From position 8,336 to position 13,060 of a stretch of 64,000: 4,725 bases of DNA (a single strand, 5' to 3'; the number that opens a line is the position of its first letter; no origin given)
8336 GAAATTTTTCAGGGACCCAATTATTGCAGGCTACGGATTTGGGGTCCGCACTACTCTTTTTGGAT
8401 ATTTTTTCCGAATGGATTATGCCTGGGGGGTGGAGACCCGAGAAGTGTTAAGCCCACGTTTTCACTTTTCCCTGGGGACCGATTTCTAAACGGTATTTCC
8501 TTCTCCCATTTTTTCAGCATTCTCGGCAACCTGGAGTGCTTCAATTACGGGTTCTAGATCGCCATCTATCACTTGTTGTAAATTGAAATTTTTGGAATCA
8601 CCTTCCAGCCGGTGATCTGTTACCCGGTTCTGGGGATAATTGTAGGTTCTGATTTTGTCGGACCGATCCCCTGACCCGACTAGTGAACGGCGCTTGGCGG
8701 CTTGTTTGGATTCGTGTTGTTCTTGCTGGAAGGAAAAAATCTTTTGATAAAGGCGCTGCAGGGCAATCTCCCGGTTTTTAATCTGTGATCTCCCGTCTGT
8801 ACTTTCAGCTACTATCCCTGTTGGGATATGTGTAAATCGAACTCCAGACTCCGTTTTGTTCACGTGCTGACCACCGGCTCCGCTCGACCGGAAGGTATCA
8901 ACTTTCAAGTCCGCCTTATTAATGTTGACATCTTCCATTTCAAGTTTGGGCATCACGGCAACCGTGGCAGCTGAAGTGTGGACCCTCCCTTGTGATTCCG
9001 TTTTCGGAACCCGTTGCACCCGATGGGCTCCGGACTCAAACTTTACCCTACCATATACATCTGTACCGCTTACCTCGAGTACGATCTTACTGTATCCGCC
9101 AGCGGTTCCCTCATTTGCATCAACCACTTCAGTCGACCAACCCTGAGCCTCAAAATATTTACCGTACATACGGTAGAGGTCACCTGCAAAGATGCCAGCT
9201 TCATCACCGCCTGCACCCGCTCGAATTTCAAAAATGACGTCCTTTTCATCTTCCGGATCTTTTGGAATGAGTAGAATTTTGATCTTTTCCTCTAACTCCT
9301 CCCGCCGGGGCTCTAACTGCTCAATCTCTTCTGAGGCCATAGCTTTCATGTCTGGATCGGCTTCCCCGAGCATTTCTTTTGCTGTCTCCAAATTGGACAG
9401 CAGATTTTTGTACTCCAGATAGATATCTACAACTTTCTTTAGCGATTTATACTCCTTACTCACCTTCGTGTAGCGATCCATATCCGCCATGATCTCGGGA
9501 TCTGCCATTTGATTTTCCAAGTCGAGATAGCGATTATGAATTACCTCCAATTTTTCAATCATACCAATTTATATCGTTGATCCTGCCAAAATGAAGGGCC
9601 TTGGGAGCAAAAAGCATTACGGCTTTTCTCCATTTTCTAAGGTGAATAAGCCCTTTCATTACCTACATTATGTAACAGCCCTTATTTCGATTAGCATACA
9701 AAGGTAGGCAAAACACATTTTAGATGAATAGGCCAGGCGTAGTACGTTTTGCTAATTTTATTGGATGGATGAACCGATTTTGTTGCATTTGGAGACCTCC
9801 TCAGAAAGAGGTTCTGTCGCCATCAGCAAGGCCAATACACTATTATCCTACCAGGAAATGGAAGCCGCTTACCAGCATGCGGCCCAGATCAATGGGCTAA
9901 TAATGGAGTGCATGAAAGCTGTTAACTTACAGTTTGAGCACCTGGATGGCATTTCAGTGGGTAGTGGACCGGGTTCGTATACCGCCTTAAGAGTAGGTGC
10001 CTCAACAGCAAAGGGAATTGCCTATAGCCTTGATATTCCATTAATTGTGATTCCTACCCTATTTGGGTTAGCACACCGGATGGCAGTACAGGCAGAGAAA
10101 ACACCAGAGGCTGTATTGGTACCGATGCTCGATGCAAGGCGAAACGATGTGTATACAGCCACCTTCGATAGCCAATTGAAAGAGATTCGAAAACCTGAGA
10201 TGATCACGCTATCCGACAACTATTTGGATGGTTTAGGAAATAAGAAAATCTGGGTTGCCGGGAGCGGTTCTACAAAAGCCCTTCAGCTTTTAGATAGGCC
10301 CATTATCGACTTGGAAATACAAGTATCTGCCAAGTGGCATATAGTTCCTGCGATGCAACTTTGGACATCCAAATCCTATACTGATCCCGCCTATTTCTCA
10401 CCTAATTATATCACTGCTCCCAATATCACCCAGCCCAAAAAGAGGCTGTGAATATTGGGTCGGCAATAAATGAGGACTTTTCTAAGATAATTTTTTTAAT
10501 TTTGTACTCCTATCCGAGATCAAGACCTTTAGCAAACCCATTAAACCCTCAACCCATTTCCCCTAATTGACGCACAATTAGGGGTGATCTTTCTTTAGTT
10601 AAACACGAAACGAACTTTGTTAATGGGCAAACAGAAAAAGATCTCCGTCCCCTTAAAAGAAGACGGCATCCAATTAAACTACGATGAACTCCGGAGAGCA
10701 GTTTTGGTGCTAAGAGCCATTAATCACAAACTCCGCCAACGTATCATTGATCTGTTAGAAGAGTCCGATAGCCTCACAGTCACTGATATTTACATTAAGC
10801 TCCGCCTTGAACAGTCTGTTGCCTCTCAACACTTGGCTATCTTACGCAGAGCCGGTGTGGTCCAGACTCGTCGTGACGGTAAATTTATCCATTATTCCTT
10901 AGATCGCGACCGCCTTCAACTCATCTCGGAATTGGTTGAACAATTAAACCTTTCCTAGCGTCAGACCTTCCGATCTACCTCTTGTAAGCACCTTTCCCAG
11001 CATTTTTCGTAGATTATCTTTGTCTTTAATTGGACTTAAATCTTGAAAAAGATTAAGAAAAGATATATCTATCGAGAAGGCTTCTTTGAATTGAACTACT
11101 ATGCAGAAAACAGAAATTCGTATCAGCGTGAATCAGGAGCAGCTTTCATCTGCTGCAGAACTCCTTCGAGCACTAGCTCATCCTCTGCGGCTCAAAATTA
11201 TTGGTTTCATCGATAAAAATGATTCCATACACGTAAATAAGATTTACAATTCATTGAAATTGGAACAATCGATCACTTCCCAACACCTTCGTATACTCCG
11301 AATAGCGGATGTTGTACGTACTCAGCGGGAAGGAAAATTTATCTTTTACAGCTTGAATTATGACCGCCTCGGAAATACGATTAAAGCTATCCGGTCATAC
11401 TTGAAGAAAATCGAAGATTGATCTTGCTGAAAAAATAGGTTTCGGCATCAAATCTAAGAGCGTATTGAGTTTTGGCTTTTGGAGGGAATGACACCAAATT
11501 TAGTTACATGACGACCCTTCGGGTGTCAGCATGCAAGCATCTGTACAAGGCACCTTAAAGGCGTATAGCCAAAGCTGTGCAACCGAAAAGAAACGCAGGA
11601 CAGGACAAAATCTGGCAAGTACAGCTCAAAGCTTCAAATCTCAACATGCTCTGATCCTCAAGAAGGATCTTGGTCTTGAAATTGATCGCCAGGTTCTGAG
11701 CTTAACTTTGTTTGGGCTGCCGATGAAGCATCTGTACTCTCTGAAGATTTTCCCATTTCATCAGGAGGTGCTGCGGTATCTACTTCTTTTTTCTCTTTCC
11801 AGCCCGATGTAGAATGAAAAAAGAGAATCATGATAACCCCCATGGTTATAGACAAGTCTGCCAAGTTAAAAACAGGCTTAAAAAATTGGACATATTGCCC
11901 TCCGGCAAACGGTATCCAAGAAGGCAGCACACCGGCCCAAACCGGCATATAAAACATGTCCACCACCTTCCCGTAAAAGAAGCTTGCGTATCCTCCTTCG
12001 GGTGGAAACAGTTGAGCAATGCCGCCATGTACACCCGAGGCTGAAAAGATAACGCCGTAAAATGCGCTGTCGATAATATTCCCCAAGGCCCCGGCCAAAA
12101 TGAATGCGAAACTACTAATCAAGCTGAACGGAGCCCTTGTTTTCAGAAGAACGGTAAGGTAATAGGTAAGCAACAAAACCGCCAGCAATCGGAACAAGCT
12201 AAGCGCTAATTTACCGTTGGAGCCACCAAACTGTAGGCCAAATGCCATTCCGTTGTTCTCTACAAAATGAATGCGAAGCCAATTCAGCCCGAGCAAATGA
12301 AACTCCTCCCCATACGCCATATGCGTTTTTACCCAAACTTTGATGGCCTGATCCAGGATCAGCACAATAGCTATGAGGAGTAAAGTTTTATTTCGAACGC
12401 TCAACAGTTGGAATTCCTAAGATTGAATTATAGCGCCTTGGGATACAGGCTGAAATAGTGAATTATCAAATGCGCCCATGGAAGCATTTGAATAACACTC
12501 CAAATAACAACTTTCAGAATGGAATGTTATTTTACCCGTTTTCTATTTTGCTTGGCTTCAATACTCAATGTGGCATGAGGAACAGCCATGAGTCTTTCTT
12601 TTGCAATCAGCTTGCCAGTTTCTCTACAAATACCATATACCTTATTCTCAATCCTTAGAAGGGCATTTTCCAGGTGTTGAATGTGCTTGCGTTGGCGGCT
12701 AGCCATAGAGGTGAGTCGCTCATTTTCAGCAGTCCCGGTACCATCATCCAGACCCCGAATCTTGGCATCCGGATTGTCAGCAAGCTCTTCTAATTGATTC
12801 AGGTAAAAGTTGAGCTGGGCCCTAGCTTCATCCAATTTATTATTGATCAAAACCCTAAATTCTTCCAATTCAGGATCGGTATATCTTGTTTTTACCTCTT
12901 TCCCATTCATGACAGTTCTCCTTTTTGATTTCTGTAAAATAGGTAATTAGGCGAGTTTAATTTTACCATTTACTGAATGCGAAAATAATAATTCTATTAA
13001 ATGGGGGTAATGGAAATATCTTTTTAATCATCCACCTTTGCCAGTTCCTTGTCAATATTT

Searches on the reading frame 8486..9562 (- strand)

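Call 5: search_protein_families(library=pfam, proteins=[window:8486-9562:-])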
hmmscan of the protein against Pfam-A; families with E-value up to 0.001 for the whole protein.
window:8486-9562:- (358 aa): 2 families
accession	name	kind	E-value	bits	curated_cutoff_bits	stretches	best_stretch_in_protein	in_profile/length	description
PF03462.23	PCRF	-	6.2e-76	255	24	1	9-201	2-194/194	PCRF domain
PF00472.26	RF-1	-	1.2e-39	135.2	35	1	210-318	4-116/116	RF-1 domain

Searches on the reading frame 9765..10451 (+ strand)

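Call 5: search_protein_families(library=pfam, proteins=[window:9765-10451:+])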
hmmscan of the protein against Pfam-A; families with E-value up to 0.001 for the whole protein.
window:9765-10451:+ (228 aa): 1 family
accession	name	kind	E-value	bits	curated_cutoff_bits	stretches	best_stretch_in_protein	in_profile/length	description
PF00814.31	TsaD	-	7.8e-28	98.3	24.8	1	33-136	24-128/264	tRNA N6-adenosine threonylcarbamoyltransferase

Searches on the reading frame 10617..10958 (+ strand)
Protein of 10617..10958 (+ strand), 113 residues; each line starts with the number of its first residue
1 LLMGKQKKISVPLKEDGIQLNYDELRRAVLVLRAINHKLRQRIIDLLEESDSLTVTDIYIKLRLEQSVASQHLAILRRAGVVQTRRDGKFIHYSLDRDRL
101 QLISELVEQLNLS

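Call 5: search_protein_families(library=pfam, proteins=[window:10617-10958:+])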
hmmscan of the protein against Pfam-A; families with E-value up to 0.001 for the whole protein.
window:10617-10958:+ (113 aa): 3 families
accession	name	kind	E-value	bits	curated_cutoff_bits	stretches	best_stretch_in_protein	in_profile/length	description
PF01022.26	HTH_5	-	2.3e-10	40.6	22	1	39-83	3-46/47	Bacterial regulatory protein, arsR family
PF12840.13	HTH_20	-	2.7e-06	27.7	27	1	37-82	3-48/51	Helix-turn-helix domain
PF21476.4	PF0610-like_N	-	0.00023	21.8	33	1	39-77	2-39/50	PF0610-like, N-terminal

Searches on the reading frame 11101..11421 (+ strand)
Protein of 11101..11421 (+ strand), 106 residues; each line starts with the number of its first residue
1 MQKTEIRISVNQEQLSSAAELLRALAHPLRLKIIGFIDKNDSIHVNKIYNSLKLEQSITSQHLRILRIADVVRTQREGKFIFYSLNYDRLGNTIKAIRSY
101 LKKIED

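Call 5: search_protein_families(library=pfam, proteins=[window:11101-11421:+])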
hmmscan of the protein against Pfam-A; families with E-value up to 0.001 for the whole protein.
window:11101-11421:+ (106 aa): 2 families
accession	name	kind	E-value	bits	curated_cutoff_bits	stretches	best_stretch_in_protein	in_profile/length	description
PF01022.26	HTH_5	-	2.6e-06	27.7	22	1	28-73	2-46/47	Bacterial regulatory protein, arsR family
PF24266.1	HTH_HVO_0163_N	-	0.00026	21.4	31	1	30-89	4-64/70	HVO_0163, N-terminal HTH domain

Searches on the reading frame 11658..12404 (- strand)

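Call 5: search_protein_families(library=pfam, proteins=[window:11658-12404:-])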
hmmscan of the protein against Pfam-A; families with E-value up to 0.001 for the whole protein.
window:11658-12404:- (248 aa): 1 family
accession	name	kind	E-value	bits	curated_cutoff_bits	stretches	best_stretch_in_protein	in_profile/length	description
PF01252.23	Peptidase_A8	-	3e-32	112.2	25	1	10-195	1-138/142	Signal peptidase (SPase) II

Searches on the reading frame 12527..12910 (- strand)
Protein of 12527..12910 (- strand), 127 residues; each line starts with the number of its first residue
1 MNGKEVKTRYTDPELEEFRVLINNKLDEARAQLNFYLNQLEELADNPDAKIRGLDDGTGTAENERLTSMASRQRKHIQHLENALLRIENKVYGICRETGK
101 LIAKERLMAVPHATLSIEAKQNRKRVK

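Call 5: search_protein_families(library=pfam, proteins=[window:12527-12910:-])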
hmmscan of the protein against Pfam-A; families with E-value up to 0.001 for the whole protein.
window:12527-12910:- (127 aa): 1 family
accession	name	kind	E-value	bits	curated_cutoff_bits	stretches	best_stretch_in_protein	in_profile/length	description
PF01258.23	zf-dskA_traR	-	3.3e-08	33.8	24.9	1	92-121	3-32/36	Prokaryotic dksA/traR C4-type zinc finger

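Call 62: search_protein_families(library=ncbifam, proteins=[window:12527-12910:-])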
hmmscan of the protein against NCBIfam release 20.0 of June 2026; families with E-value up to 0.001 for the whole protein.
window:12527-12910:- (127 aa): 4 families
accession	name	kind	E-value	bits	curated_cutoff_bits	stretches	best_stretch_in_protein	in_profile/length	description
TIGR02890.1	bacill_yteA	subfamily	9.4e-15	55.1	134.4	1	24-124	19-118/159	regulatory protein, yteA family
TIGR02420.1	dksA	equivalog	4e-14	53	115.5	1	14-121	5-109/110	RNA polymerase-binding protein DksA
NF033459.1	DksA_like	equivalog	5.5e-12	46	105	1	14-122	2-108/113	RNA polymerase-binding protein DksA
NF008045.0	PRK10778.1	equivalog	2.3e-06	27.9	289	1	14-121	36-140/151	RNA polymerase-binding protein DksA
